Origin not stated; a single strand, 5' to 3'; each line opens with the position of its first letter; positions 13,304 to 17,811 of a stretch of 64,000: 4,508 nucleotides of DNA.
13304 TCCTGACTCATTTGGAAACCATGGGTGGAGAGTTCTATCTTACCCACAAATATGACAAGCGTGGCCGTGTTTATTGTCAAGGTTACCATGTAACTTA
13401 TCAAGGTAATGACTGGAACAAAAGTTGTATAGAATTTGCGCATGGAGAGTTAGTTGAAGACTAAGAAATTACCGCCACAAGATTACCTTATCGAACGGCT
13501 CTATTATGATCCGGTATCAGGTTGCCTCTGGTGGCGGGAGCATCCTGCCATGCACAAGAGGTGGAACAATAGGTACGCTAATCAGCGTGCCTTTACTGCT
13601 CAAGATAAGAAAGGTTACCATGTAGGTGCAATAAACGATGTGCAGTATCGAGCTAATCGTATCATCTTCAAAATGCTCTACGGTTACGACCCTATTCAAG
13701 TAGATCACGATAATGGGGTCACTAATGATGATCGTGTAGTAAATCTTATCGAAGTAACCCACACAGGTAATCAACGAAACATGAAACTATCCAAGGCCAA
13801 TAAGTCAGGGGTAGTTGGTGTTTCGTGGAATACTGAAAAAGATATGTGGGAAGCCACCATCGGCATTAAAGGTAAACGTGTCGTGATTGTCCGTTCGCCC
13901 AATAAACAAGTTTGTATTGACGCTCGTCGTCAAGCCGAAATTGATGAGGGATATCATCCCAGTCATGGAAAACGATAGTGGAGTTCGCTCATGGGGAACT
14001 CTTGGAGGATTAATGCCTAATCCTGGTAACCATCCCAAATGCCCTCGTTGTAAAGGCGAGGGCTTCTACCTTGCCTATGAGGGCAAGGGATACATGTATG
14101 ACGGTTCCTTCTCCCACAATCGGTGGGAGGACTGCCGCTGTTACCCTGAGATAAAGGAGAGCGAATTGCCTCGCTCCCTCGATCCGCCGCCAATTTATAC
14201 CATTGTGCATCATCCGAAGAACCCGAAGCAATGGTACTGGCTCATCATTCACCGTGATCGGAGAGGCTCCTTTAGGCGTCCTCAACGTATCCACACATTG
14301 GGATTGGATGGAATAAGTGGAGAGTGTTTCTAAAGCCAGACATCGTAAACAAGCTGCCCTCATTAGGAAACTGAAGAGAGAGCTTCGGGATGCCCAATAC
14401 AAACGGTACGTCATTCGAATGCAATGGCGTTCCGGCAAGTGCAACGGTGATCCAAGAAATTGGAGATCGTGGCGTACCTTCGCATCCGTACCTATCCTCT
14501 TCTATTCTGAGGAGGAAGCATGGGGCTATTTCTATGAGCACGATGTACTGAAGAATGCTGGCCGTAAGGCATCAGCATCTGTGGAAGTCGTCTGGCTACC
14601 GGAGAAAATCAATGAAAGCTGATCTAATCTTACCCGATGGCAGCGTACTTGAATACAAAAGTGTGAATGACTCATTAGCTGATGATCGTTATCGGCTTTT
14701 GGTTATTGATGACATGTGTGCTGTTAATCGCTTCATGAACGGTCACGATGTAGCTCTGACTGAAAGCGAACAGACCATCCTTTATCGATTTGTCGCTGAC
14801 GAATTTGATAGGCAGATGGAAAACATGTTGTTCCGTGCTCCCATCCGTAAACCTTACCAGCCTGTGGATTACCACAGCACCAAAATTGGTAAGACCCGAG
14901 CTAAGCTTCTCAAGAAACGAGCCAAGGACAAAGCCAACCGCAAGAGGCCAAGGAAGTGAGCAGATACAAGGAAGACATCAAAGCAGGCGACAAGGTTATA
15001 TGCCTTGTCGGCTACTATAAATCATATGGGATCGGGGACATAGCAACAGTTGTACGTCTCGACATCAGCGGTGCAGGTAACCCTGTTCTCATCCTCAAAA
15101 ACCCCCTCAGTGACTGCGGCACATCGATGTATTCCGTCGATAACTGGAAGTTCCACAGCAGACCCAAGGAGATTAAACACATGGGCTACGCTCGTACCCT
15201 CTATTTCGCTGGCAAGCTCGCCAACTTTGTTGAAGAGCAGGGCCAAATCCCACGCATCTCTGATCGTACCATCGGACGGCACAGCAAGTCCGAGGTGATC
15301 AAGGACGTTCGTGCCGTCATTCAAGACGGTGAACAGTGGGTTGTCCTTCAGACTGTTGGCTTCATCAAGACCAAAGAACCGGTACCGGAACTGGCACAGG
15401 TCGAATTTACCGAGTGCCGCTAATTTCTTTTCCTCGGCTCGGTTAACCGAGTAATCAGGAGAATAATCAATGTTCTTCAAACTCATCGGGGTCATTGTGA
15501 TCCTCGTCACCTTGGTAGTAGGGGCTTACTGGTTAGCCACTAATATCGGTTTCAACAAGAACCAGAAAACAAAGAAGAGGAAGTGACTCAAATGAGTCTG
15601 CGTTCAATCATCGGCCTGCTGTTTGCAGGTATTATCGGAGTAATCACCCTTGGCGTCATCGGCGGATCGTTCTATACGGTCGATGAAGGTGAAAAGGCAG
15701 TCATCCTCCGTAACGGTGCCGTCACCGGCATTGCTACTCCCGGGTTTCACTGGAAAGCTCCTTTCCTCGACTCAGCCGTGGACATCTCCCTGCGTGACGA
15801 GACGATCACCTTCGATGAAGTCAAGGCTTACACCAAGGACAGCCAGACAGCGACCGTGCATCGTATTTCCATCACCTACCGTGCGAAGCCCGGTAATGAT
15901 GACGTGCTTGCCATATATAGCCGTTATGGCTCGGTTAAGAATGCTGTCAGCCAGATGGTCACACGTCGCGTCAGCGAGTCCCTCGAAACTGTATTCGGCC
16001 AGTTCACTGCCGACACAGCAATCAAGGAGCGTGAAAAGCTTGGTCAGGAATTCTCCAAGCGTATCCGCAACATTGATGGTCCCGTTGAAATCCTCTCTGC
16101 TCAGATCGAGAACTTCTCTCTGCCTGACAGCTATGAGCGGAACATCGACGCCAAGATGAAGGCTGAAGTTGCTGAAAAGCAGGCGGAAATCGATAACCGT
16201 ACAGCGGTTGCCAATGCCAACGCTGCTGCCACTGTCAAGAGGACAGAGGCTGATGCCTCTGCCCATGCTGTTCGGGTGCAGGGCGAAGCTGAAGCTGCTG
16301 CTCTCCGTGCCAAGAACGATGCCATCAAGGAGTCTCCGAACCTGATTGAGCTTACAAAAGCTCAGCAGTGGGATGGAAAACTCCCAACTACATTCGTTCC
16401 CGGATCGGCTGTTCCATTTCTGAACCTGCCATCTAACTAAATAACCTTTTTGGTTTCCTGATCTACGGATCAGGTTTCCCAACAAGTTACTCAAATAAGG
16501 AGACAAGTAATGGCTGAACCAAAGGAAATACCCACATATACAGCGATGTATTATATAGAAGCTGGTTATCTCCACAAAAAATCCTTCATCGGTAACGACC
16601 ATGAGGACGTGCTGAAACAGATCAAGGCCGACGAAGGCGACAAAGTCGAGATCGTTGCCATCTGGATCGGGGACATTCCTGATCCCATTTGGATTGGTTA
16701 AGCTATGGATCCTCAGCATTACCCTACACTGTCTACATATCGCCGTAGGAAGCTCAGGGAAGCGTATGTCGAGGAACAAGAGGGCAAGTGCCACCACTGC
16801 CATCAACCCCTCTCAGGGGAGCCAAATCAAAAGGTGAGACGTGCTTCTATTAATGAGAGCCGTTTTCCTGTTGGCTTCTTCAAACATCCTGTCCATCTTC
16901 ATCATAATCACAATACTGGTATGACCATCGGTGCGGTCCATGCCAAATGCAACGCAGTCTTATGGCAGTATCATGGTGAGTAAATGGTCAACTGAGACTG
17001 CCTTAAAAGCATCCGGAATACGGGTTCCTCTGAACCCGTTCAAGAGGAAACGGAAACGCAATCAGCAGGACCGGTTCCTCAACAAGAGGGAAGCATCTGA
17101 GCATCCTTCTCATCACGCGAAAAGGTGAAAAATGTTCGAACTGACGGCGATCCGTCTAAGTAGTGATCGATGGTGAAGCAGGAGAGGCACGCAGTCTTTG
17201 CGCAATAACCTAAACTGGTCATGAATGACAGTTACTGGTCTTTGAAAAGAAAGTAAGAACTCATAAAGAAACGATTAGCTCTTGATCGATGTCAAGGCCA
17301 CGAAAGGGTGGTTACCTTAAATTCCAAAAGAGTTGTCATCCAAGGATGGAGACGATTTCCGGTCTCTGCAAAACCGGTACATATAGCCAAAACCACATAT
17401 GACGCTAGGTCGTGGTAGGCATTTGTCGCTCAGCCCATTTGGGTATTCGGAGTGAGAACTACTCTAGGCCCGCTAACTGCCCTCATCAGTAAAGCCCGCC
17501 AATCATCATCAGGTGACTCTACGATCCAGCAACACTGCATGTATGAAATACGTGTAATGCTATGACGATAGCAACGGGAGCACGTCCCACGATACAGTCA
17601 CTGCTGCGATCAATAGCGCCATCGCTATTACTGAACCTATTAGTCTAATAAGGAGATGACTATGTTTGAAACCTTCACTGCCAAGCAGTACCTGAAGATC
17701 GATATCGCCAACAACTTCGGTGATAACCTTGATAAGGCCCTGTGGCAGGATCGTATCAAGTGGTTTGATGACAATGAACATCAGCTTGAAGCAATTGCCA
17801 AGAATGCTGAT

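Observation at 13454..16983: Cassette cargo: HNH-AP2 HEG, Zn-ribbon protein, SPFH/band-7 protein with 38-aa TM partner, endonuclease VII-like HNH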

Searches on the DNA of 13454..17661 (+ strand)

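Call 54: search_dna_similar(query=window:13454-17661:+, collection=phages, mode=distant, max_rows=30, max_evalue=0.001)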
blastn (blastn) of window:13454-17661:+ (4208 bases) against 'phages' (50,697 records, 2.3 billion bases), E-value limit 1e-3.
Records with a match: 32; places in all: 32; records where one place covers at least 80% of the query: 4.
Best place of each record, by identity: >=99% 4; 80-90% 8; 60-80% 20.
By first word of the organism name: Rhizobium 17; Vibrio 9; Agrobacterium 5; Ochrobactrum 1.
By host as written in the record: Vibrio cholerae 7; Rhizogenic Agrobacterium biovar 1 ST15.13/040 4; Rhizobium etli CFN42 3; Rhizobium etli sv. phaseoli N1314 3; Rhizobium phaseoli I1_6 2; Vibrio cholerae 1051 2; Rhizobium phaseoli BRASIL5 2; R. phaseoli sv. phaseoli INC 2-5 1; and 8 more.
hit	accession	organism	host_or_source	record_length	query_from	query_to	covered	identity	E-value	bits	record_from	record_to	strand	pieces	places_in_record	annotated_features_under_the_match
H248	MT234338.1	Agrobacterium phage OLIVR1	Rhizogenic Agrobacterium biovar 1 ...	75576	1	4208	100%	100.0%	0e+0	7589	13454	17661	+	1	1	band 7-like protein (x2) | hypothetical protein (x9) | HNH endonuclease | RNA polymerase I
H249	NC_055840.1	Agrobacterium phage OLIVR1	Rhizogenic Agrobacterium biovar 1 ...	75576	1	4208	100%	100.0%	0e+0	7589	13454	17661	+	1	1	band 7-like protein (x2) | hypothetical protein (x9) | HNH endonuclease | RNA polymerase I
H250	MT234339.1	Agrobacterium phage OLIVR2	Rhizogenic Agrobacterium biovar 1 ...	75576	1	4208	100%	100.0%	0e+0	7580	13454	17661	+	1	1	band 7-like protein (x2) | hypothetical protein (x9) | HNH endonuclease | RNA polymerase I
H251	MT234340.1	Agrobacterium phage OLIVR3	Rhizogenic Agrobacterium biovar 1 ...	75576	1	4208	100%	100.0%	0e+0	7580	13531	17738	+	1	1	band 7-like protein (x2) | hypothetical protein (x9) | HNH endonuclease | RNA polymerase I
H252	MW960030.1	Rhizobium phage RHph_X66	R. phaseoli sv. phaseoli INC 2-5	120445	2208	2971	7%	70.5%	2e-10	133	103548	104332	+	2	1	prohibitin family protein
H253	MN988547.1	Rhizobium phage RHph_Y2_11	Rhizobium etli Y2_11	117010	2206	2950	6%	70.2%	2e-4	111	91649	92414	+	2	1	prohibitin family protein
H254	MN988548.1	Rhizobium phage RHph_Y2_17_1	Rhizobium etli Y2_17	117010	2206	2950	6%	70.2%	2e-4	111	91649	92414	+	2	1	prohibitin family protein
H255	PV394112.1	Ochrobactrum phage ZX86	Ochrobactrum sp.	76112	528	687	4%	73.9%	7e-17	98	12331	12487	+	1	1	hypothetical protein | RNA polymerase I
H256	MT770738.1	Rhizobium phage B1VFA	Rhizobium leguminosarum VF39SM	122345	2819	2956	3%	79.7%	5e-25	123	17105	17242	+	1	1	prohibitin family protein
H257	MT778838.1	Rhizobium phage V1VFA-S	-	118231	2814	2956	3%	72.7%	1e-12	83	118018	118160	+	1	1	membrane protease family protein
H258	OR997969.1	Agrobacterium phage Alfirin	Agrobacterium sp.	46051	3972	4088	3%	79.2%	8e-16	93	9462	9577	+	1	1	hypothetical protein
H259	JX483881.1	Rhizobium phage RHEph10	Rhizobium etli CFN42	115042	2829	2950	3%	69.7%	7e-4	55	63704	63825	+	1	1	hypothetical protein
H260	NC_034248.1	Rhizobium phage RHEph10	Rhizobium etli CFN42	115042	2829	2950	3%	69.7%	7e-4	55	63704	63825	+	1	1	prohibitin family protein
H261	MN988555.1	Rhizobium phage RHph_I1_6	Rhizobium phaseoli I1_6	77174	3422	3517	2%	82.3%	7e-17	98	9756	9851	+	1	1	hypothetical protein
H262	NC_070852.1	Rhizobium phage RHph_I1_6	Rhizobium phaseoli I1_6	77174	3422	3517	2%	82.3%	7e-17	98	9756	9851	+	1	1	hypothetical protein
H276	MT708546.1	Rhizobium phage Paso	Bradyrhizobium japonicum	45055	3970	4015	1%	89.1%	5e-6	62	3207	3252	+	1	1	ribosome_binding_site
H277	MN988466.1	Rhizobium phage RHph_TM34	Rhizobium etli CFN42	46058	3970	4011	1%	88.1%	7e-4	55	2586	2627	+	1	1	none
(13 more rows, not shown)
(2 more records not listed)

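Call 56: get_annotated_region(hit=H258, flank=1500)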
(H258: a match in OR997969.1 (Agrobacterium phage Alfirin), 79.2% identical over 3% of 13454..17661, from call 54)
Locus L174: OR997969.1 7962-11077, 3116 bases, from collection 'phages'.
description: Agrobacterium phage Alfirin, complete genome.
organism: Agrobacterium phage Alfirin (NCBI taxid 3111805)
taxonomy: Viruses; Duplodnaviria; Heunggongvirae; Uroviricota; Caudoviricetes; Autographiviridae; Atuphduovirus
host: Agrobacterium sp.; source: rizhosphere soil; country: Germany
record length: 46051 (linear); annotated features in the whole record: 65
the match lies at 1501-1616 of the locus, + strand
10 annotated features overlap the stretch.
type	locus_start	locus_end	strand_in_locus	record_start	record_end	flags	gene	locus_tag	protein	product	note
CDS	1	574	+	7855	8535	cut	-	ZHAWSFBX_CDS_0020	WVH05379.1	hypothetical protein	-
CDS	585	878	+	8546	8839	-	-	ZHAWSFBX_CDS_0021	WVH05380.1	hypothetical protein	-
CDS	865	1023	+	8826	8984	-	-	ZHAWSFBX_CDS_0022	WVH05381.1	hypothetical protein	-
CDS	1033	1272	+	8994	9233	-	-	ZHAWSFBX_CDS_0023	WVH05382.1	hypothetical protein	-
CDS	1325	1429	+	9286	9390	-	-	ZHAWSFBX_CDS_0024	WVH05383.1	hypothetical protein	-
CDS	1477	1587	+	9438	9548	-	-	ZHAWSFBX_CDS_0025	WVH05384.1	hypothetical protein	-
CDS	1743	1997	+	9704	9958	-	-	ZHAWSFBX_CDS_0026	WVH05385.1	hypothetical protein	-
CDS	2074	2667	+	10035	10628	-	-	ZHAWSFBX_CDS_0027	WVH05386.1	hypothetical protein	-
CDS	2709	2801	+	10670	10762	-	-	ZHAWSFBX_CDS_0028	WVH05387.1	hypothetical protein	-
CDS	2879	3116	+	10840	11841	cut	-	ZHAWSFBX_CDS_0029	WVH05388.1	endolysin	head and packaging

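Call 57: get_annotated_region(hit=H276, flank=1500)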
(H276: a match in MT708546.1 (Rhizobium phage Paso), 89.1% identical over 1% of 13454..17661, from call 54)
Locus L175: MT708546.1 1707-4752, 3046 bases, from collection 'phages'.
description: Rhizobium phage Paso, complete genome.
organism: Rhizobium phage Paso (NCBI taxid 2767574)
taxonomy: Viruses; Duplodnaviria; Heunggongvirae; Uroviricota; Caudoviricetes; Autographiviridae
host: Bradyrhizobium japonicum; source: weed samples; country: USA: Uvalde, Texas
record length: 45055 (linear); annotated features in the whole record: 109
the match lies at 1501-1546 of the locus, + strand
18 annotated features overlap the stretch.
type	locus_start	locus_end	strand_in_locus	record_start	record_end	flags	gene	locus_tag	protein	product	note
CDS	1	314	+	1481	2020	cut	-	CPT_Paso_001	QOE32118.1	hypothetical protein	-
CDS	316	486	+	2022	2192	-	-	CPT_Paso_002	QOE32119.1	putative secreted protein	InterproScan: Signal sequence domain and Non-cytoplasmic domain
regulatory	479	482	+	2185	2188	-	-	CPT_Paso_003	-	ribosome_binding_site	-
CDS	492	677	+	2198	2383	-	-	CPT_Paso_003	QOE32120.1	hypothetical protein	-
regulatory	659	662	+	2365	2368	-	-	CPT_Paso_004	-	ribosome_binding_site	-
CDS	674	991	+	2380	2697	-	-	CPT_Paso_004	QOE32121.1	hypothetical protein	-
regulatory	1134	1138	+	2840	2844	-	-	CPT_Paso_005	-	ribosome_binding_site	-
CDS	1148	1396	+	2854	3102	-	-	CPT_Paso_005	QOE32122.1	hypothetical protein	-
regulatory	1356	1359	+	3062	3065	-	-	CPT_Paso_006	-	ribosome_binding_site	-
CDS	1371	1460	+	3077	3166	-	-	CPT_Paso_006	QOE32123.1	hypothetical protein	-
regulatory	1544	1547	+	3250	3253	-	-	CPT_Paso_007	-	ribosome_binding_site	-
CDS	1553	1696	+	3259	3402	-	-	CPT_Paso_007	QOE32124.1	hypothetical protein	-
regulatory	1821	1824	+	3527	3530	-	-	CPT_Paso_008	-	ribosome_binding_site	-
CDS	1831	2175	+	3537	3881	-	-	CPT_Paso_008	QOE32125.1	holin class I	InterProScan & TMHMM: three transmembrane domains; N-out,C-in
regulatory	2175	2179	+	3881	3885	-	-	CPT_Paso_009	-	ribosome_binding_site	-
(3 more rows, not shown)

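Call 58: get_annotated_region(hit=H277, flank=1500)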
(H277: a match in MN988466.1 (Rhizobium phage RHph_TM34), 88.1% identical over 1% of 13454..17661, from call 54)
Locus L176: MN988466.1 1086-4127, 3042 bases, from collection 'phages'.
description: Rhizobium phage RHph_TM34, complete genome.
organism: Rhizobium phage RHph_TM34 (NCBI taxid 2509556)
taxonomy: Viruses; Duplodnaviria; Heunggongvirae; Uroviricota; Caudoviricetes; Autographiviridae
host: Rhizobium etli CFN42; source: agricultural lands; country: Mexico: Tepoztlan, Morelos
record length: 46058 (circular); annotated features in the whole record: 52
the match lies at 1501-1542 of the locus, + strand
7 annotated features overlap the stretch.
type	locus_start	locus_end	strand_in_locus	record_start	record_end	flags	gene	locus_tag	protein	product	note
CDS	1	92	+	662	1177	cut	-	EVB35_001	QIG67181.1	hypothetical protein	-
CDS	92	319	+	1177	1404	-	-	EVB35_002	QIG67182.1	hypothetical protein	-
CDS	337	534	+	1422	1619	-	-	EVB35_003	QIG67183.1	hypothetical protein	-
CDS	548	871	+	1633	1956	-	-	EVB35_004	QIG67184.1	hypothetical protein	-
CDS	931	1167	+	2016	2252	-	-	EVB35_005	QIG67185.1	hypothetical protein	-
CDS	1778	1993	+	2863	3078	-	-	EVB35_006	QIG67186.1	hypothetical protein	-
CDS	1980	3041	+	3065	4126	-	-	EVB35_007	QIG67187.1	integrase protein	GO_function: GO:0003677 - DNA binding; GO_process: GO:0006310 - DNA recombination; GO_process: GO:0015074 - DNA ...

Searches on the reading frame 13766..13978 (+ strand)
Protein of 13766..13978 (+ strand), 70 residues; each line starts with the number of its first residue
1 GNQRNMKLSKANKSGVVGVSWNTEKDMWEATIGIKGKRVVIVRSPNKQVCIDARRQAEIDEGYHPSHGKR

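Call 85: search_protein_families(library=pfam, proteins=[window:13766-13978:+], max_evalue=10)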
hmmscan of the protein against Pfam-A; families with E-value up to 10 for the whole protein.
window:13766-13978:+ (70 aa): 0 families
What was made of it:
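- On HNH homing endonuclease (HNH_3 + AP2): No Pfam AP2 hit even for the C-terminal 70 aa alone (call 85).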

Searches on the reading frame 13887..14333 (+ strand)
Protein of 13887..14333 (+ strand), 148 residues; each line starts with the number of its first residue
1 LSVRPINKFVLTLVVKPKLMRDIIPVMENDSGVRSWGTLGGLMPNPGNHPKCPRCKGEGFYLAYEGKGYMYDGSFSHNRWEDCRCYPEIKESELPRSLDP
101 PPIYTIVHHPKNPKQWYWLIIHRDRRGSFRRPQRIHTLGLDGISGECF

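Call 3: search_protein_families(library=pfam, proteins=[window:13887-14333:+], max_evalue=0.1)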
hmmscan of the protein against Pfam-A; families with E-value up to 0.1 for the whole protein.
window:13887-14333:+ (148 aa): 1 family
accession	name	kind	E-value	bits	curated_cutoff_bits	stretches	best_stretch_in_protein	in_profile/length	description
PF08063.17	Zn_ribbon_PADR1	-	0.04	14.2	25.1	1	50-84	3-33/42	PADR1 domain, zinc ribbon fold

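Call 4: search_protein_families(library=phrogs, proteins=[window:13887-14333:+], max_evalue=0.01)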
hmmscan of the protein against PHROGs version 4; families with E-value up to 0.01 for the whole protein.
window:13887-14333:+ (148 aa): 0 families

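Call 10: search_protein_families(library=ncbifam, proteins=[window:13887-14333:+], max_evalue=0.01)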
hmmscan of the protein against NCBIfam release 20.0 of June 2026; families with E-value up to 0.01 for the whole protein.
window:13887-14333:+ (148 aa): 0 families

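Call 11: search_protein_families(library=padloc, proteins=[window:13887-14333:+], max_evalue=0.01)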
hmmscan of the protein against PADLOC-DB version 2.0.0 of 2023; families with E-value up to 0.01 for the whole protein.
window:13887-14333:+ (148 aa): 0 families

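Call 85: search_protein_families(library=pfam, proteins=[window:13944-14333:+], max_evalue=10)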
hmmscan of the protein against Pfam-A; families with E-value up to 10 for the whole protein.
window:13944-14333:+ (129 aa): 2 families
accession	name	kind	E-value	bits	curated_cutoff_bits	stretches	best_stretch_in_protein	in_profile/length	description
PF08063.17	Zn_ribbon_PADR1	-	0.03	14.5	25.1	1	31-65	3-33/42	PADR1 domain, zinc ribbon fold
PF15777.11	Anti-TRAP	-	0.085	13.3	32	1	26-48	25-48/59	Tryptophan RNA-binding attenuator protein inhibitory protein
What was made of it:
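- Checked: It has a CxxC...CxC motif but no significant family (best is PADR1, E=0.03-0.04; calls 3, 85).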

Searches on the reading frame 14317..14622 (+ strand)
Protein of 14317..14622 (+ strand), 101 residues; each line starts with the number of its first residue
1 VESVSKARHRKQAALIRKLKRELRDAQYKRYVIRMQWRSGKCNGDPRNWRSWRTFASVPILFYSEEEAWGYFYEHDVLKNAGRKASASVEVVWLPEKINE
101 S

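Call 3: search_protein_families(library=pfam, proteins=[window:14317-14622:+], max_evalue=0.1)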
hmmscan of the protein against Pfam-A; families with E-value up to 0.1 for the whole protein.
window:14317-14622:+ (101 aa): 0 families

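Call 4: search_protein_families(library=phrogs, proteins=[window:14317-14622:+], max_evalue=0.01)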
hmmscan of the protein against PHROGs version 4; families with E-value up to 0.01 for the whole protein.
window:14317-14622:+ (101 aa): 0 families

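Call 10: search_protein_families(library=ncbifam, proteins=[window:14317-14622:+], max_evalue=0.01)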
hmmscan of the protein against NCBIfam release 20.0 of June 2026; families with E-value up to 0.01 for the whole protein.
window:14317-14622:+ (101 aa): 0 families

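Call 11: search_protein_families(library=padloc, proteins=[window:14317-14622:+], max_evalue=0.01)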
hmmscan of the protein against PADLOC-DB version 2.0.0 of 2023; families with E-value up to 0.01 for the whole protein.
window:14317-14622:+ (101 aa): 0 families

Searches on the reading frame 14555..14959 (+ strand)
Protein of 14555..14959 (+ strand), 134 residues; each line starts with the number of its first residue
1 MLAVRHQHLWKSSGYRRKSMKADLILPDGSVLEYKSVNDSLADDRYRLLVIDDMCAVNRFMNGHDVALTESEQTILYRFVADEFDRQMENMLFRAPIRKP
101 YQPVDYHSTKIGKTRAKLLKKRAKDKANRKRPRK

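Call 3: search_protein_families(library=pfam, proteins=[window:14555-14959:+], max_evalue=0.1)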
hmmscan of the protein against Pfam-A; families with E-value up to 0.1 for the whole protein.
window:14555-14959:+ (134 aa): 1 family
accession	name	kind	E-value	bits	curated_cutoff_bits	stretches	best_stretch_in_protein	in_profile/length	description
PF08170.17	POPLD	-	0.036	14.8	26.8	1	98-134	39-75/92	POPLD (NUC188) domain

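Call 4: search_protein_families(library=phrogs, proteins=[window:14555-14959:+], max_evalue=0.01)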
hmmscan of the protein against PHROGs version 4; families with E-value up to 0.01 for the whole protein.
window:14555-14959:+ (134 aa): 0 families

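Call 10: search_protein_families(library=ncbifam, proteins=[window:14555-14959:+], max_evalue=0.01)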
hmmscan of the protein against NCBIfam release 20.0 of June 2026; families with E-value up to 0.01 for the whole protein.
window:14555-14959:+ (134 aa): 0 families

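Call 11: search_protein_families(library=padloc, proteins=[window:14555-14959:+], max_evalue=0.01)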
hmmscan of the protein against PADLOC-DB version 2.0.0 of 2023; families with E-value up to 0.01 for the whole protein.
window:14555-14959:+ (134 aa): 0 families

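Call 85: search_protein_families(library=pfam, proteins=[window:14612-14959:+], max_evalue=10)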
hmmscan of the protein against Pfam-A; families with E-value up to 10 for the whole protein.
window:14612-14959:+ (115 aa): 1 family
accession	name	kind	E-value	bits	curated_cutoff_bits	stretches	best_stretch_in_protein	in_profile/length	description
PF08170.17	POPLD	-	0.028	15.2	26.8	1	79-115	39-75/92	POPLD (NUC188) domain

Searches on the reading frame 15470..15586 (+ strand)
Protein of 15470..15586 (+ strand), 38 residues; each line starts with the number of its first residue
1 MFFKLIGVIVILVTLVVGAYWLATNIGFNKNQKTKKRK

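Call 3: search_protein_families(library=pfam, proteins=[window:15470-15586:+], max_evalue=0.1)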
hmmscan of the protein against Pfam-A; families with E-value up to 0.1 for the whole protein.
window:15470-15586:+ (38 aa): 2 families
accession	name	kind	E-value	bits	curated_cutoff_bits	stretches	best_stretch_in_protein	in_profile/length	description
PF11346.13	DUF3149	-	0.055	13.5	23.2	1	8-22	14-28/40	Protein of unknown function (DUF3149)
PF07116.16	DUF1372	-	0.058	14.1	25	1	4-37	6-39/98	Protein of unknown function (DUF1372)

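Call 4: search_protein_families(library=phrogs, proteins=[window:15470-15586:+], max_evalue=0.01)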
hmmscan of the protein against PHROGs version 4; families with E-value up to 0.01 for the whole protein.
window:15470-15586:+ (38 aa): 0 families

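Call 10: search_protein_families(library=ncbifam, proteins=[window:15470-15586:+], max_evalue=0.01)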
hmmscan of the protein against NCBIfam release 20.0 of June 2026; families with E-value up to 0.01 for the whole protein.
window:15470-15586:+ (38 aa): 0 families

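Call 11: search_protein_families(library=padloc, proteins=[window:15470-15586:+], max_evalue=0.01)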
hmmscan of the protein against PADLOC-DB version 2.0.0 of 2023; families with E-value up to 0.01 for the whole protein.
window:15470-15586:+ (38 aa): 0 families

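Call 66: search_protein_families(library=pfam, alignment_id=A4, max_evalue=0.01)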
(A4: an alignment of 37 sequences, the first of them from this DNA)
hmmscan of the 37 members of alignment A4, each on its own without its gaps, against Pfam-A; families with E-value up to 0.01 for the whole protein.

A. member 1, seq(38 aa): 0 families

B. families by the number of members that match (of 37 scanned): 1 family
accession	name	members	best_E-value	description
PF24352.1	DUF7512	1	0.0094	Family of unknown function (DUF7512)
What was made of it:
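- Closest known: SPFH-NfeD operons. Different: It has no OB-fold NfeD domain, no Pfam hit (call 66) and the opposite gene order.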

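Call 67: search_protein_families(library=phrogs, alignment_id=A4, max_evalue=0.01)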
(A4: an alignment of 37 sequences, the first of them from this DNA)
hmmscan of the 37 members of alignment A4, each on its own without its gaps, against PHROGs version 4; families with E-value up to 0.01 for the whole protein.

A. member 1, seq(38 aa): 0 families

B. families by the number of members that match (of 37 scanned): 3 families
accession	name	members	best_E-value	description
phrog_24970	-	1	0.0022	-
phrog_32549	-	1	0.007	-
phrog_1299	-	1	0.0083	holin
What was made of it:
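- Tried and rejected: The micropeptide in Pfam and PHROGs: no family (calls 66, 67).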
